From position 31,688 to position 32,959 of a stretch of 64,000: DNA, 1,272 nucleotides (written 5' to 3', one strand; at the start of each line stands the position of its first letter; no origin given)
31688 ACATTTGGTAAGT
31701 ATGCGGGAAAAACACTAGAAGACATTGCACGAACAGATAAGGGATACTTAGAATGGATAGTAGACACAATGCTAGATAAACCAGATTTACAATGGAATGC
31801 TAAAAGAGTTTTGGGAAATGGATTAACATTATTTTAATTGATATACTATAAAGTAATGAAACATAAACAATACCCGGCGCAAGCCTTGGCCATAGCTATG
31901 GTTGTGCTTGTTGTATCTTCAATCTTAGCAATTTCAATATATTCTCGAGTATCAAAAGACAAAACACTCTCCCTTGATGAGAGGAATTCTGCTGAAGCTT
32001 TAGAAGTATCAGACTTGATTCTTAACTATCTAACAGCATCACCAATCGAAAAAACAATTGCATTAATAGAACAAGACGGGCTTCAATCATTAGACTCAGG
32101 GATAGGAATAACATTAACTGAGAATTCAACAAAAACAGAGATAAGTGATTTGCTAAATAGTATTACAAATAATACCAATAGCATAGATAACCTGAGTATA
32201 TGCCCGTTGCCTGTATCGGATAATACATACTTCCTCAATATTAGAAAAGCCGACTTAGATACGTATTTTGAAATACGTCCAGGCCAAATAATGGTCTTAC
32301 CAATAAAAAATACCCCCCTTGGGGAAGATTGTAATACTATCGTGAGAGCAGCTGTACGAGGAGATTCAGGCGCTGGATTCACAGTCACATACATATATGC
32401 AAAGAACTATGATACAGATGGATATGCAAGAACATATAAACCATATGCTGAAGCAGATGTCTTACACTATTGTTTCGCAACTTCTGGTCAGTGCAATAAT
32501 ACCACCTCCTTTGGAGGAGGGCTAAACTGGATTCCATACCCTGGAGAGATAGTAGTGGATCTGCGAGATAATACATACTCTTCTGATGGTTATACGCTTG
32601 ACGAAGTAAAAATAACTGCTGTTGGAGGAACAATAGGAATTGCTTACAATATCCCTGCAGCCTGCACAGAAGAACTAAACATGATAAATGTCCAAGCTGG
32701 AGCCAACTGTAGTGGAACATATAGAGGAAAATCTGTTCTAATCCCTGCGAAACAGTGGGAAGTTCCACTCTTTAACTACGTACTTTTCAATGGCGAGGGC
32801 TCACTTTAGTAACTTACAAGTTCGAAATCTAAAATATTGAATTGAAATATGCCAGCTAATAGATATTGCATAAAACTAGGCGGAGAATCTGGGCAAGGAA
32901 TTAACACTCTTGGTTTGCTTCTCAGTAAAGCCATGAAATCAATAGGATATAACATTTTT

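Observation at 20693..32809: Candidate disulfide-dependent cell-surface system: a Trx-CcdA fusion plus tandemly duplicated anchored/secreted Cys-rich gene pairs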

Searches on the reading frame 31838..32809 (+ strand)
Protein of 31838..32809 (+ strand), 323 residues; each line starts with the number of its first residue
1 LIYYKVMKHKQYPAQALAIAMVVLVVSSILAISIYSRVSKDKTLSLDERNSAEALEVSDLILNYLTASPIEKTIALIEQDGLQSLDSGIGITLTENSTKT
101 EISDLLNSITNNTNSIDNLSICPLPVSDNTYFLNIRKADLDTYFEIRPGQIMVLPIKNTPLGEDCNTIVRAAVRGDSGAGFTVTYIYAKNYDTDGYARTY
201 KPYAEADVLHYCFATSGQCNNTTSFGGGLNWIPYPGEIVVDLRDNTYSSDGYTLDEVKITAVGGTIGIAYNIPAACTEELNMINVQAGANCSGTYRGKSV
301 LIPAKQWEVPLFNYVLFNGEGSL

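Call 3: search_protein_families(library=pfam, proteins=[window:31838-32809:+], max_evalue=1)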
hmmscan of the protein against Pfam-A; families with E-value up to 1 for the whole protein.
window:31838-32809:+ (323 aa): 0 families

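Call 9: search_protein_families(library=ncbifam, proteins=[window:31838-32809:+], max_evalue=1)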
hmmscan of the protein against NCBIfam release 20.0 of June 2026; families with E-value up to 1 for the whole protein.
window:31838-32809:+ (323 aa): 0 families

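Call 32: find_homologous_proteins(query=window:31838-32809:+)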
Query window:31838-32809:+ (323 aa): 131 proteins with E <= 0.001 among 2727 candidates; the best 120 are listed.
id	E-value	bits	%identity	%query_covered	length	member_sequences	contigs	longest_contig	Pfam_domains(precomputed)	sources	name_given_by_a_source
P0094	1.9e-207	705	100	98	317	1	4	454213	-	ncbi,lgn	-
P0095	2.5e-169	580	82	98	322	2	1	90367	-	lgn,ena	-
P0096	1.7e-163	561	79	98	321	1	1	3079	-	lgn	-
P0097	8.6e-157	539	77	98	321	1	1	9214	-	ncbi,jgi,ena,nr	ncbi:hypothetical protein KKA50_00860 [Patescibacteria group bacterium]|nr:hypothetical protein [Pat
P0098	4.4e-154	530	76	98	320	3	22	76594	-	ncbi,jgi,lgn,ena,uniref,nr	ncbi:MAG: hypothetical protein UR96_C0002G0007 [candidate division WS6 bacterium GW2011_GWC1_36_11]|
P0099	2.6e-147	508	74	98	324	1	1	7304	-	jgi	jgi:hypothetical protein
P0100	8.2e-146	503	74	98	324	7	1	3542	-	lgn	-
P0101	2.6e-142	492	71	98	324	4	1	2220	-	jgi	-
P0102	1.7e-141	489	72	98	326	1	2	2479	-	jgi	-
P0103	3.9e-140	484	72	98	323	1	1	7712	-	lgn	-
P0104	1.5e-139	482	70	98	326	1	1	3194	-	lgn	-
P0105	4.1e-139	481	72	98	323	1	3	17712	-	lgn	-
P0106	1.6e-137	476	71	98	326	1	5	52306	-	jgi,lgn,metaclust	metaclust:\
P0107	5.0e-135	468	71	98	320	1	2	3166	-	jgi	-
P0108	1.8e-134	466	69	98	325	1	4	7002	-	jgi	-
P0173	5.7e-71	257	46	98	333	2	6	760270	-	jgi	jgi:hypothetical protein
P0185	1.0e-67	247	43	97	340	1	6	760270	-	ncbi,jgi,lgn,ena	jgi:hypothetical protein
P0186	1.3e-67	246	43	98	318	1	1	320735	-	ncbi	ncbi:MAG: hypothetical protein AB9915_02790 [Candidatus Dojkabacteria bacterium]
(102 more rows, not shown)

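Call 33: find_encoding_contigs(protein=P0185, flank=10000, max_places=1)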
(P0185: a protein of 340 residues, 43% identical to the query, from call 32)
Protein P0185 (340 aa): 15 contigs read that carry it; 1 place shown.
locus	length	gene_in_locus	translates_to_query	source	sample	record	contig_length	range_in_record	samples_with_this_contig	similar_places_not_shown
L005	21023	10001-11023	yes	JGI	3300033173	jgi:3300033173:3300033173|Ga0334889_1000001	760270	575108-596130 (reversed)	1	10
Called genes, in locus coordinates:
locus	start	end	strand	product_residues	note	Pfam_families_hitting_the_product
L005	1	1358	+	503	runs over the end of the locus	PF02885:Glycos_trans_3N, PF00591:Glycos_transf_3, PF07831:PYNP_C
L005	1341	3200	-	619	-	PF01841:Transglut_core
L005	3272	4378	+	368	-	PF01926:MMR_HSR1, PF02421:FeoB_N, PF06071:YchF-GTPase_C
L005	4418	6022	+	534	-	-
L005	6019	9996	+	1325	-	PF04041:Glyco_hydro_130 (faint)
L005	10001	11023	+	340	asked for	-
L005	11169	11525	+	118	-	PF01250:Ribosomal_S6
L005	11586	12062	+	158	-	PF00436:SSB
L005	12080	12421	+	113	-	PF01084:Ribosomal_S18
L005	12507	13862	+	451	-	-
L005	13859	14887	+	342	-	-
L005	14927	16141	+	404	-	PF22694:CtpB_N-like, PF13180:PDZ_2, PF17820:PDZ_6, PF03572:Peptidase_S41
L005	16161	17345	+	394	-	PF00089:Trypsin, PF10459:Peptidase_S46 (faint), PF13365:Trypsin_2, PF13180:PDZ_2, PF17820:PDZ_6 (weak)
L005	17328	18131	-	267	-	PF05175:MTS, PF06325:PrmA (weak)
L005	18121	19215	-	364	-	PF03462:PCRF, PF00472:RF-1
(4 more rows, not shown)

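Call 34: find_encoding_contigs(protein=P0186, flank=10000, max_places=1)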
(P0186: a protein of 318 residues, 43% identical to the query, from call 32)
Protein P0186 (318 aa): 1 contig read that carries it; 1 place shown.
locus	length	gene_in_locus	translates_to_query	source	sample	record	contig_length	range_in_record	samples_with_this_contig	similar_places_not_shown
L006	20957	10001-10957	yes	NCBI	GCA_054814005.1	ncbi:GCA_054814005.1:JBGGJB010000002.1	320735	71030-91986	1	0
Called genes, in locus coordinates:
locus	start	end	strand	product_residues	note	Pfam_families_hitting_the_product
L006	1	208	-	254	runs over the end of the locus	PF00557:Peptidase_M24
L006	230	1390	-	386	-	PF05970:PIF1 (weak), PF13604:AAA_30, PF13245:AAA_19, PF01443:Viral_helicase1 (faint), PF18335:SH3_13 (weak), PF13538:UvrD_C_2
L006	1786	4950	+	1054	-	PF13385:Laminin_G_3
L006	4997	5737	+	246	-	PF00929:RNase_T, PF01612:DNA_pol_A_exo1 (weak), PF20600:ExoX-like_C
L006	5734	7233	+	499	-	-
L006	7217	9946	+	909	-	-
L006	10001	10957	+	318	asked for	-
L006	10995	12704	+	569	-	PF01558:POR, PF01855:POR_N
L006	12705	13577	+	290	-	PF02775:TPP_enzyme_C, PF12367:PFO_beta_C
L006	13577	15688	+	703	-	PF02629:CoA_binding, PF13380:CoA_binding_2, PF13607:Succ_CoA_lig, PF19045:Ligase_CoA_2 (weak), PF13549:ATP-grasp_5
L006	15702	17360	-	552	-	PF06418:CTP_synth_N, PF00117:GATase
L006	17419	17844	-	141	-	PF00383:dCMP_cyt_deam_1, PF14437:MafB19-deam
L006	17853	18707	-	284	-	PF02906:Fe_hyd_lg_C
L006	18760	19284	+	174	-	-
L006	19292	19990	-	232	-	PF08713:DNA_alkylation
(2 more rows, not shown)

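Call 45: search_protein_families(library=pfam, alignment_id=A3, max_evalue=10)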
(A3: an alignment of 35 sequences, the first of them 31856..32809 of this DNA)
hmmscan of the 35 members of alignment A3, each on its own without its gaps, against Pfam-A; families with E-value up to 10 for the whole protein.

A. member 1, window:31856-32809:+ (317 aa): 0 families

B. families by the number of members that match (of 35 scanned): 22 families
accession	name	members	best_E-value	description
PF13268.11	DUF4059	6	0.0065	Protein of unknown function (DUF4059)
PF14341.11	PilX_N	4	0.049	PilX N-terminal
PF08695.16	Coa1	2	0.031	Cytochrome oxidase complex assembly protein 1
PF18694.6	TDP-43_N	2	0.061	TAR DNA-binding protein 43, N-terminal domain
PF03944.20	Endotoxin_C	2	0.079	delta endotoxin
PF05454.16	DAG1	2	0.11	Dystroglycan (Dystrophin-associated glycoprotein 1)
PF09092.17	Lyase_N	1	0.0063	Lyase, N terminal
PF06458.18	MucBP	1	0.017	MucBP domain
PF01912.23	eIF-6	1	0.035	eIF-6 family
PF02751.19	TFIIA_gamma_C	1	0.042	Transcription initiation factor IIA, gamma subunit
PF11368.13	DUF3169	1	0.042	Protein of unknown function (DUF3169)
PF16246.10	DUF4903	1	0.05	Domain of unknown function (DUF4903)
PF00672.30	HAMP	1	0.11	HAMP domain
PF03337.18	Pox_F12L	1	0.12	Poxvirus F12L protein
PF10957.13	Spore_Cse60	1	0.15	Sporulation protein Cse60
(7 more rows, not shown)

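Call 46: search_solved_structures(query=A3, max_evalue=10)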
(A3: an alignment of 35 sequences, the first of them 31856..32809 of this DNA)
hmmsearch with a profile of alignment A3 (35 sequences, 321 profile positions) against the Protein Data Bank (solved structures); distinct sequences matched with E-value up to 10: 3.
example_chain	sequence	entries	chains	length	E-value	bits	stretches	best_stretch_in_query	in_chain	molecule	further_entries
2d2r_A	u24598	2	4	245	0.2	13.9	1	198-270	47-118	Undecaprenyl Pyrophosphate Synthase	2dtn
2n28_A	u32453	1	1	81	3.9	9.7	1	10-34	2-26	Protein Vpu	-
2gof_A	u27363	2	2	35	9.8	8.4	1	10-33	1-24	VPU protein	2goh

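Call 56: find_encoding_contigs(protein=P0173, flank=10000, max_places=1)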
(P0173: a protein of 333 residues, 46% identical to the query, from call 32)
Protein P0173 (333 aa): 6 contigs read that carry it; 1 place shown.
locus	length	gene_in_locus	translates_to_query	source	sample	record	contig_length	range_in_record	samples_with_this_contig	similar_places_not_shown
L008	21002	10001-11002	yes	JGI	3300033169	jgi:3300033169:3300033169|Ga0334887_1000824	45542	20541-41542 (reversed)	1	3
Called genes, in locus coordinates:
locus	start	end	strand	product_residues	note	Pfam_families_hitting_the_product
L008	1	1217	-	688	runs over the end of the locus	PF03477:ATP-cone, PF13597:NRDD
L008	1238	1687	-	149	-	PF22811:Zn_ribbon_NrdR, PF03477:ATP-cone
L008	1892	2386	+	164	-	PF01467:CTP_transf_like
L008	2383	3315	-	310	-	PF00890:FAD_binding_2 (faint), PF01134:GIDA (faint), PF03486:HI0933_like (faint), PF07992:Pyr_redox_2, PF13738:Pyr_redox_3, PF00070:Pyr_redox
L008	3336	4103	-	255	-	PF00557:Peptidase_M24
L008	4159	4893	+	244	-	PF00929:RNase_T, PF01612:DNA_pol_A_exo1 (weak), PF20600:ExoX-like_C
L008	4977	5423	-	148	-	-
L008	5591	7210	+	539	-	-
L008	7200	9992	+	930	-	-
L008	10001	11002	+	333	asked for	-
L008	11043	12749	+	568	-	PF01558:POR, PF01855:POR_N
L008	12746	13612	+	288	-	PF02775:TPP_enzyme_C, PF12367:PFO_beta_C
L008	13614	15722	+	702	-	PF02629:CoA_binding, PF13380:CoA_binding_2, PF13607:Succ_CoA_lig, PF19045:Ligase_CoA_2 (weak), PF13549:ATP-grasp_5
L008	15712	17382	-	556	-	PF06418:CTP_synth_N, PF00117:GATase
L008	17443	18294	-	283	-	PF02906:Fe_hyd_lg_C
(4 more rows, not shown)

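Call 86: search_protein_families(library=phrogs, proteins=[window:31856-32809:+], max_evalue=0.01)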
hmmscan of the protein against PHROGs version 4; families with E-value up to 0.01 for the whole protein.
window:31856-32809:+ (317 aa): 0 families

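Call 87: search_protein_families(library=padloc, proteins=[window:31856-32809:+], max_evalue=0.01)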
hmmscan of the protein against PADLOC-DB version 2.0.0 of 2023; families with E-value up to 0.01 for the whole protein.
window:31856-32809:+ (317 aa): 0 families

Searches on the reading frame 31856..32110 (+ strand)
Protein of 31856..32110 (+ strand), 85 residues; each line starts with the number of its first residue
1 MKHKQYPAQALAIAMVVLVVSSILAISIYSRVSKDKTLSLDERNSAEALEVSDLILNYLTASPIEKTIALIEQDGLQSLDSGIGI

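Call 75: search_protein_families(library=pfam, proteins=[window:31856-32110:+], max_evalue=10)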
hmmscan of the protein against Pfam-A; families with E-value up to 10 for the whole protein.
seq(85 aa): 0 families
